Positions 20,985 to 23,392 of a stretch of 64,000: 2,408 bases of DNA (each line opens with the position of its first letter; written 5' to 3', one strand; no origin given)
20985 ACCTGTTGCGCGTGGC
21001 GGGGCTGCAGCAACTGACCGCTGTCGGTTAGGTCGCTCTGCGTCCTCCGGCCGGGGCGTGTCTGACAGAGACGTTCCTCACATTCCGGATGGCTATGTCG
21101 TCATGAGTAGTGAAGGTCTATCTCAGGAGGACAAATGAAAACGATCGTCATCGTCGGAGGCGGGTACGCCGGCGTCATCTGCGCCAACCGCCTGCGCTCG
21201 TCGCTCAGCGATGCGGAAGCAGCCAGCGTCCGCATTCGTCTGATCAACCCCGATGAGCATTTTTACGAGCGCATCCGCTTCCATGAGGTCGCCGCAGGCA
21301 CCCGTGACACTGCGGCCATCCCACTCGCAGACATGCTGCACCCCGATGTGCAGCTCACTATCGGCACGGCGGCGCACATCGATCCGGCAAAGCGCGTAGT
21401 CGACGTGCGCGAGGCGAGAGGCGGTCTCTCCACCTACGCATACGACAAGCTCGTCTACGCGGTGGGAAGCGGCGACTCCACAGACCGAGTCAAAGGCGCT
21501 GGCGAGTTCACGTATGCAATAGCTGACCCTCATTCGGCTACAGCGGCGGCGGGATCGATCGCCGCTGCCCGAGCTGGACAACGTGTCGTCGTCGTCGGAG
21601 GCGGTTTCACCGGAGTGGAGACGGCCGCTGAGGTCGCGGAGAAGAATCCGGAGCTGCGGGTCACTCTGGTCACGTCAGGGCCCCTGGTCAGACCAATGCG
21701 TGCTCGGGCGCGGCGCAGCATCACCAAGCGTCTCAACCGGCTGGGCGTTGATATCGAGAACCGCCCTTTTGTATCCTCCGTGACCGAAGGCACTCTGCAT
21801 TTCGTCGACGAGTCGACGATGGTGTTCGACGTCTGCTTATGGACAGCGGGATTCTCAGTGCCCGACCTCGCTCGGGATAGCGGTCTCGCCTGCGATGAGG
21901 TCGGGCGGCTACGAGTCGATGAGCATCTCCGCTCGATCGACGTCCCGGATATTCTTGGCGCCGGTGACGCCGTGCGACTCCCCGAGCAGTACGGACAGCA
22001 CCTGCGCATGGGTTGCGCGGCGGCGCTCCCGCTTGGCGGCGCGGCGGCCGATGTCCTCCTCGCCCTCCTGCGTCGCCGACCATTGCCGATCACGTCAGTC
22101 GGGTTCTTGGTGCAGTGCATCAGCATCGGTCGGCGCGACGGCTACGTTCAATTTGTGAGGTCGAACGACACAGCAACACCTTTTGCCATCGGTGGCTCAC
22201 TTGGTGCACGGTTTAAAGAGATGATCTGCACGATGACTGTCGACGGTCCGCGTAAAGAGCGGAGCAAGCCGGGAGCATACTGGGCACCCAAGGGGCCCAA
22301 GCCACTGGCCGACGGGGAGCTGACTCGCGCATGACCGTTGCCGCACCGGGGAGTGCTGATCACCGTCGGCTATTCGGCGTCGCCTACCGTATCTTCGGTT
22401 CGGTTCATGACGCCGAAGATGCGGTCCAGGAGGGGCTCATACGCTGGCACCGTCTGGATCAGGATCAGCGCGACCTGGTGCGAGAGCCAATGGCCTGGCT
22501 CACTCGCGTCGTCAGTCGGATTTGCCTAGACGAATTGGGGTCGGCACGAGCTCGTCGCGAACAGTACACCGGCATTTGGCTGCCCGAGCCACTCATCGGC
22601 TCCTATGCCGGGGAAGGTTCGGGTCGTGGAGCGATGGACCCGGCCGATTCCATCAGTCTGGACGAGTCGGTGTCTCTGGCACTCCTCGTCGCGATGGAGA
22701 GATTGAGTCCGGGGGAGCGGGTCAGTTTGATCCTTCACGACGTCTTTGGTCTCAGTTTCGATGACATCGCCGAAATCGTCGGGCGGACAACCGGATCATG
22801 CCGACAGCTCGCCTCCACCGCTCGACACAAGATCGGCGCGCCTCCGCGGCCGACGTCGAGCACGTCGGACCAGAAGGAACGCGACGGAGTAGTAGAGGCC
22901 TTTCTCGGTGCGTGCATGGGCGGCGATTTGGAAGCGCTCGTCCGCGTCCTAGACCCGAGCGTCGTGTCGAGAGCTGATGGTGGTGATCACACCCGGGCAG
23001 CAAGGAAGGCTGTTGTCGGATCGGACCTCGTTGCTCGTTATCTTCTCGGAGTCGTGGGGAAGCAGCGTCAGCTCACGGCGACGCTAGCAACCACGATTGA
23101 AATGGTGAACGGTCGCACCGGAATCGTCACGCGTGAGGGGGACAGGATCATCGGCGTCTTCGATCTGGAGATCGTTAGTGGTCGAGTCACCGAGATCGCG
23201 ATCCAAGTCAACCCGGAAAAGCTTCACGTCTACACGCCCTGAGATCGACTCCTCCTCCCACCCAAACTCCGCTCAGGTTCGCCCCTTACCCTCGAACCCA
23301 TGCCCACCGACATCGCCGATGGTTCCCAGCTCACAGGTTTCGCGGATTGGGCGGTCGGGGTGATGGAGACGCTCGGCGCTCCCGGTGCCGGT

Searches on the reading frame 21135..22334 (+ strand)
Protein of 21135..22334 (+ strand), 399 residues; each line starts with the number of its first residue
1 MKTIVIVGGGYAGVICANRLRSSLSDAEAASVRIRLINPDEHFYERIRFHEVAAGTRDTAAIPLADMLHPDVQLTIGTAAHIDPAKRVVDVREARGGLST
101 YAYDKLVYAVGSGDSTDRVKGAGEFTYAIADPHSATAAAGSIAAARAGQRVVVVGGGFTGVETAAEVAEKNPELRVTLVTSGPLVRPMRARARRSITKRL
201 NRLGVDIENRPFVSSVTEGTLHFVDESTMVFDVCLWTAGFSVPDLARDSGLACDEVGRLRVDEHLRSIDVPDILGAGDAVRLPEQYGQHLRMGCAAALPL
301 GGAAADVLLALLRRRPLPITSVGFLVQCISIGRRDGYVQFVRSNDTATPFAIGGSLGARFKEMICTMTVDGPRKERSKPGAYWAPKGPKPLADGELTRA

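Call 110: search_protein_families(library=pfam, proteins=[window:21135-22334:+], max_evalue=0.001)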
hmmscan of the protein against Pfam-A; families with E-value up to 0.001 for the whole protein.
window:21135-22334:+ (399 aa): 8 families
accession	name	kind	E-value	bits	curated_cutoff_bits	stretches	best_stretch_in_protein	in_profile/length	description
PF07992.20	Pyr_redox_2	-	5.7e-38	131.4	26.1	1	3-286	2-284/291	Pyridine nucleotide-disulphide oxidoreductase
PF00070.33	Pyr_redox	-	5.6e-10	40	22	1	150-217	1-67/82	Pyridine nucleotide-disulphide oxidoreductase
PF13454.12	NAD_binding_9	-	1e-07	32.5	21.8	0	5-43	1-36/155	FAD-NAD(P)-binding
PF05834.18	Lycopene_cycl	-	4e-06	26.6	23.4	0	151-186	2-38/380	Lycopene cyclase protein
PF01266.30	DAO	-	4.9e-06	26.7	27.9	0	150-182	1-31/353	FAD dependent oxidoreductase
PF13738.12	Pyr_redox_3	-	1.1e-05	25.3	30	1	101-273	123-301/305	Pyridine nucleotide-disulphide oxidoreductase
PF04820.20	Trp_halogenase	-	3.3e-05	23.4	21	0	4-38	2-33/458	Tryptophan halogenase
PF13450.12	NAD_binding_8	-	7e-05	23.5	21.9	0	6-23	1-18/68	NAD(P)-binding Rossmann-like domain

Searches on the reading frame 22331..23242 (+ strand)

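Call 110: search_protein_families(library=pfam, proteins=[window:22331-23242:+], max_evalue=0.001)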
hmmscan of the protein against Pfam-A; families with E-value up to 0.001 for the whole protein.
window:22331-23242:+ (303 aa): 3 families
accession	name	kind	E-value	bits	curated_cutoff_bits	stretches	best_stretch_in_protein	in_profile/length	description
PF04542.20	Sigma70_r2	-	2.7e-12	46.7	24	1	11-73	6-69/71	Sigma-70 region 2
PF08281.18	Sigma70_r4_2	-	2.8e-10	40.1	25.7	1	116-167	2-53/54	Sigma-70, region 4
PF04545.22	Sigma70_r4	-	0.00081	19.3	24.1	0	121-168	1-48/50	Sigma-70, region 4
